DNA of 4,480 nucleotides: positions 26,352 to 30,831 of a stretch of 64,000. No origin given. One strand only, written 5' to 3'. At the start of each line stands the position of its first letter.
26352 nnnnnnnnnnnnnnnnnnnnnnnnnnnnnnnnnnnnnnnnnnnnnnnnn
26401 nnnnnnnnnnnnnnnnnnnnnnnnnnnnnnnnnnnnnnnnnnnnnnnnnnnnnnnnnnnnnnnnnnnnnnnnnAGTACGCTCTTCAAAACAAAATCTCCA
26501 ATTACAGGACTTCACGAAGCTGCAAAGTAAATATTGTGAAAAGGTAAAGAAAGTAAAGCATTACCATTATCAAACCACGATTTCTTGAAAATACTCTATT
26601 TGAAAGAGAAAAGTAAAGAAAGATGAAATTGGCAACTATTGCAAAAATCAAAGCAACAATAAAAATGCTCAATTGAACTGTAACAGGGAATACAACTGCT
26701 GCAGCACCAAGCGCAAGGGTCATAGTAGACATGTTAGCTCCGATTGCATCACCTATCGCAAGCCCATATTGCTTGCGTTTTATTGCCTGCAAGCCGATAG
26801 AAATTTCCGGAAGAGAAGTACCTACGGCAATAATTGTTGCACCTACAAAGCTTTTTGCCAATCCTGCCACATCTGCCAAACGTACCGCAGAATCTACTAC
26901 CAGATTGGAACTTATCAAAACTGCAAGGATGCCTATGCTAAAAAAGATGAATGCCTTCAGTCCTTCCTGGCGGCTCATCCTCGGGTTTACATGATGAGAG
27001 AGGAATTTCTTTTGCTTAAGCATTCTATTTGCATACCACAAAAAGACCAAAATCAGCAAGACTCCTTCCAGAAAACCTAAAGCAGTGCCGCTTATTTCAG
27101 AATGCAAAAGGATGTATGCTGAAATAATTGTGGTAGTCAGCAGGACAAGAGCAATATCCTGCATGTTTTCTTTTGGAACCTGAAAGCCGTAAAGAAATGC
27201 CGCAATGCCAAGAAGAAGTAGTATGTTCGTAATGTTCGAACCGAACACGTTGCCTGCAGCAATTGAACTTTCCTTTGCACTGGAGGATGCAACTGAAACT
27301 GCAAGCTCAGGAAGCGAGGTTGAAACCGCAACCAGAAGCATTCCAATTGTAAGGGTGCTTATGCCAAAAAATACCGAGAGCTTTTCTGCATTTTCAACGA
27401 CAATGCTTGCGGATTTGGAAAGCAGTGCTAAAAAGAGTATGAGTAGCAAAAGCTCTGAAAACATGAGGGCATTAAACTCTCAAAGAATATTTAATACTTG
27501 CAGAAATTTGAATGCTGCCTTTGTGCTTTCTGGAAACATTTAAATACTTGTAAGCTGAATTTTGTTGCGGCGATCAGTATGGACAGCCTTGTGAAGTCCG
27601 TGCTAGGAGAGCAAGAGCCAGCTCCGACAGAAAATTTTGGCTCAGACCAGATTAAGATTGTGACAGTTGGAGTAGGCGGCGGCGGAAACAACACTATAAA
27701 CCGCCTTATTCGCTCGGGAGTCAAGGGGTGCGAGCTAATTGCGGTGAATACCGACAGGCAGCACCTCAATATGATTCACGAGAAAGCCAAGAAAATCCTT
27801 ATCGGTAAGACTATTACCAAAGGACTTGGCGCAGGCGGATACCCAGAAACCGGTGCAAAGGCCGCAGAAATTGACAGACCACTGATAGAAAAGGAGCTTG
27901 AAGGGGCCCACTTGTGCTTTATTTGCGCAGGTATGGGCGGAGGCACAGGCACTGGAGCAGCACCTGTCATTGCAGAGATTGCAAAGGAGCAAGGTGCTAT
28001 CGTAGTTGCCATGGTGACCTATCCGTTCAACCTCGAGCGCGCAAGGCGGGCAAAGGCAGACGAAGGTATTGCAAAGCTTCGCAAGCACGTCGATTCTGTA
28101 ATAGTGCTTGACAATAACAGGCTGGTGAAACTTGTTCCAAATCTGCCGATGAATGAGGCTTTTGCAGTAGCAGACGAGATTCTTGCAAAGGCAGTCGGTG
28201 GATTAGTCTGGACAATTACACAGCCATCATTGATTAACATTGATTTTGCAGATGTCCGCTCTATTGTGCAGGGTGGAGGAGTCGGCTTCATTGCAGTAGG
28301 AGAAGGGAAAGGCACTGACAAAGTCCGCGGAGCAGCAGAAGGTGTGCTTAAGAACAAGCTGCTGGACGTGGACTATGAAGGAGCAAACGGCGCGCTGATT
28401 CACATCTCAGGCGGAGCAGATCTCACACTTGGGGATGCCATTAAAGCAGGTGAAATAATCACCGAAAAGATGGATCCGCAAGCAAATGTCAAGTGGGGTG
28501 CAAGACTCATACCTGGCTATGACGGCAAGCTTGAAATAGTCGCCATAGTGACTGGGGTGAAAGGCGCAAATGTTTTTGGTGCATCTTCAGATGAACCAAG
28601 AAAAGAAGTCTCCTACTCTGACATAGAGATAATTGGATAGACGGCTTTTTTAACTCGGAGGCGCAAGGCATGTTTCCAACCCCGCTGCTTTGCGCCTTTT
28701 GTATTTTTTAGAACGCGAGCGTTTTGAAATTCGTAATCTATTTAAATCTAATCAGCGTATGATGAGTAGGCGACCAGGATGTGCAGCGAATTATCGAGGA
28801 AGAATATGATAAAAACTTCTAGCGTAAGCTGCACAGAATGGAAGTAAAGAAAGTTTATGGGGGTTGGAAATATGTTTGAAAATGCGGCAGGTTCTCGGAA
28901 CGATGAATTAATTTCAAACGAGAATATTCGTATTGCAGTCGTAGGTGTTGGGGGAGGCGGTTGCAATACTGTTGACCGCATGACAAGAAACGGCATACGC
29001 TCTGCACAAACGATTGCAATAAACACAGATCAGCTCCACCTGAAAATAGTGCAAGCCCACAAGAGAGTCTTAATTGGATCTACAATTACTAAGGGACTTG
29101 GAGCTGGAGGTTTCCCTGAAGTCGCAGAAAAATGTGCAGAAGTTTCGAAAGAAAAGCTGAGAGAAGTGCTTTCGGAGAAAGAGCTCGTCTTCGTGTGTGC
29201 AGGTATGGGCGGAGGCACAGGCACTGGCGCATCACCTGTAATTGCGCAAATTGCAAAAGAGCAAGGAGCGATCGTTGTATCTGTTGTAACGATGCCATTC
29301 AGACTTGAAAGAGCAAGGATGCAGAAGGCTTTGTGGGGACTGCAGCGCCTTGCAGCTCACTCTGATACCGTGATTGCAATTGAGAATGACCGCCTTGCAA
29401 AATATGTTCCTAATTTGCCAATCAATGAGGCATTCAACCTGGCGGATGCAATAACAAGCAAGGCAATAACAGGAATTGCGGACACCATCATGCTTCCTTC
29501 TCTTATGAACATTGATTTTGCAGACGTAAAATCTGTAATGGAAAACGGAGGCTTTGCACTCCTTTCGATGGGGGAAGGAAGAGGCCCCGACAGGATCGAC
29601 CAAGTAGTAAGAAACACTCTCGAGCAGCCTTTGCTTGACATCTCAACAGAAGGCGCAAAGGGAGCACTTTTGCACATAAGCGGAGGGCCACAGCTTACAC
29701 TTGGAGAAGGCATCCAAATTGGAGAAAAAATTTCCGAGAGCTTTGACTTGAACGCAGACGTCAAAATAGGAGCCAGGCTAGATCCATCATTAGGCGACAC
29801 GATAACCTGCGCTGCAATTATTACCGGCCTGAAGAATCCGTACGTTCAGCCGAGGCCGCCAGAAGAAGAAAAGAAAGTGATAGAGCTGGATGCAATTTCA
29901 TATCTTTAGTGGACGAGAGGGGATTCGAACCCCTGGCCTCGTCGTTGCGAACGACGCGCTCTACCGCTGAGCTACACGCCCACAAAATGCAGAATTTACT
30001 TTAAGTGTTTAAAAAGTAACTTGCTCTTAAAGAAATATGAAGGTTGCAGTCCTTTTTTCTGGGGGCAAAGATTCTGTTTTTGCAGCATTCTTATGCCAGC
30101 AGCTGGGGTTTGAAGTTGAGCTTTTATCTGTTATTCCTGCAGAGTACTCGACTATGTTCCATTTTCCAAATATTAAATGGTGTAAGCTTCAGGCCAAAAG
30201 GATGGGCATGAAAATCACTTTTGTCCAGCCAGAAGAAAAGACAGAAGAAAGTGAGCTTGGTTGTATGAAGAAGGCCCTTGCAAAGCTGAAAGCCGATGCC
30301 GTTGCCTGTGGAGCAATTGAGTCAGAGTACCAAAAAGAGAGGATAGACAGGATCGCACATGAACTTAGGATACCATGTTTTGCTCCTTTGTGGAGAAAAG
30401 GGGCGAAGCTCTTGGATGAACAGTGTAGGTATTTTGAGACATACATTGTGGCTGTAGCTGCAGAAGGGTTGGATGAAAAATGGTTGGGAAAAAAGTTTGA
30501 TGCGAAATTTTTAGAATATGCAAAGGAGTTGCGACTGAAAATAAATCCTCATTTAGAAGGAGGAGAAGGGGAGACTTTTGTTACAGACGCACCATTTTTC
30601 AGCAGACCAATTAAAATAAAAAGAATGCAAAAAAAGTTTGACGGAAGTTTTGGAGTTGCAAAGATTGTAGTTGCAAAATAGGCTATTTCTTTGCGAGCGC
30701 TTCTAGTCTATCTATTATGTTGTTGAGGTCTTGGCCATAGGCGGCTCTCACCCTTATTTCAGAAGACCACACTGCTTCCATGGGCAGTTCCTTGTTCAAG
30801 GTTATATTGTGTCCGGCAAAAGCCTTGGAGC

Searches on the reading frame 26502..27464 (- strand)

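Call 76: search_protein_families(library=pfam, proteins=[window:26502-27464:-], max_evalue=0.001)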
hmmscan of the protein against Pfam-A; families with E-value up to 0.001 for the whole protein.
window:26502-27464:- (320 aa): 1 family
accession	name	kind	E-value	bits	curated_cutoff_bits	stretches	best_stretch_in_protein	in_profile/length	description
PF01699.29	Na_Ca_ex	-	6.1e-47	159.8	24.9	2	5-145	3-146/151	Sodium/calcium exchanger protein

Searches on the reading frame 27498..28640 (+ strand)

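Call 76: search_protein_families(library=pfam, proteins=[window:27498-28640:+], max_evalue=0.001)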
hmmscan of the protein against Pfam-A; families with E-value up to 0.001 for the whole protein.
window:27498-28640:+ (380 aa): 2 families
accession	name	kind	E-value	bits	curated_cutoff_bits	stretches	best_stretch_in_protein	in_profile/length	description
PF00091.31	Tubulin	-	1.1e-48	166.4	33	1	53-213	1-189/190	Tubulin/FtsZ family, GTPase domain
PF12327.13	FtsZ_C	-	2.8e-25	88.9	27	1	261-355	1-95/95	FtsZ family, C-terminal domain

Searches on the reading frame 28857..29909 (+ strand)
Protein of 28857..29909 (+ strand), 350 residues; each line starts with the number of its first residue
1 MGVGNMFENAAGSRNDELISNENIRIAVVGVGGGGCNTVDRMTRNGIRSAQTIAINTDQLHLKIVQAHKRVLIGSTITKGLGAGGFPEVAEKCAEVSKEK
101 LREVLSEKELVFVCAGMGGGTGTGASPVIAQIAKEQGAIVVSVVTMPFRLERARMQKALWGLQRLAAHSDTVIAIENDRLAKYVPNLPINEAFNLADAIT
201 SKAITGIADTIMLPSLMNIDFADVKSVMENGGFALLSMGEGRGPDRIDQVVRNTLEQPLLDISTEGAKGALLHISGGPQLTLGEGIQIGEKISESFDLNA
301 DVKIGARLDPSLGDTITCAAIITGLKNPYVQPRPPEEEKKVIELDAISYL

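Call 41: search_protein_families(library=pfam, proteins=[window:28857-29909:+], max_evalue=0.001)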
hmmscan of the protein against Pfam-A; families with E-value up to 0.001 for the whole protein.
window:28857-29909:+ (350 aa): 2 families
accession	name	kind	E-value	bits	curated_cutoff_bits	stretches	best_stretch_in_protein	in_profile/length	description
PF00091.31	Tubulin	-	7.4e-45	154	33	1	25-183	1-188/190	Tubulin/FtsZ family, GTPase domain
PF12327.13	FtsZ_C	-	1.6e-25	89.6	27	1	232-326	1-95/95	FtsZ family, C-terminal domain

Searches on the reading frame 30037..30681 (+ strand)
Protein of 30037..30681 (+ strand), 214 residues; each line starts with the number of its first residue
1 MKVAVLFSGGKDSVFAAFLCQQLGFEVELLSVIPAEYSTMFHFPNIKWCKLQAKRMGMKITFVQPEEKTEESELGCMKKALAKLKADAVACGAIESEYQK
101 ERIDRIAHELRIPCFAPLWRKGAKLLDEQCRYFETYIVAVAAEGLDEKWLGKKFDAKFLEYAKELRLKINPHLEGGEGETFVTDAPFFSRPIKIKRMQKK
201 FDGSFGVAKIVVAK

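Call 41: search_protein_families(library=pfam, proteins=[window:30037-30681:+], max_evalue=0.001)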
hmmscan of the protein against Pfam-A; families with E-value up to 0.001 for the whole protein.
window:30037-30681:+ (214 aa): 2 families
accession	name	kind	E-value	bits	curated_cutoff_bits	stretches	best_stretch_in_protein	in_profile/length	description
PF01902.24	Diphthami_syn_2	-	7e-51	173.3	23.2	1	1-210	1-214/219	Diphthamide synthase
PF24167.1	DUF7411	-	1.9e-07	31.3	28.7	1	1-75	1-68/194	Family of unknown function (DUF7411)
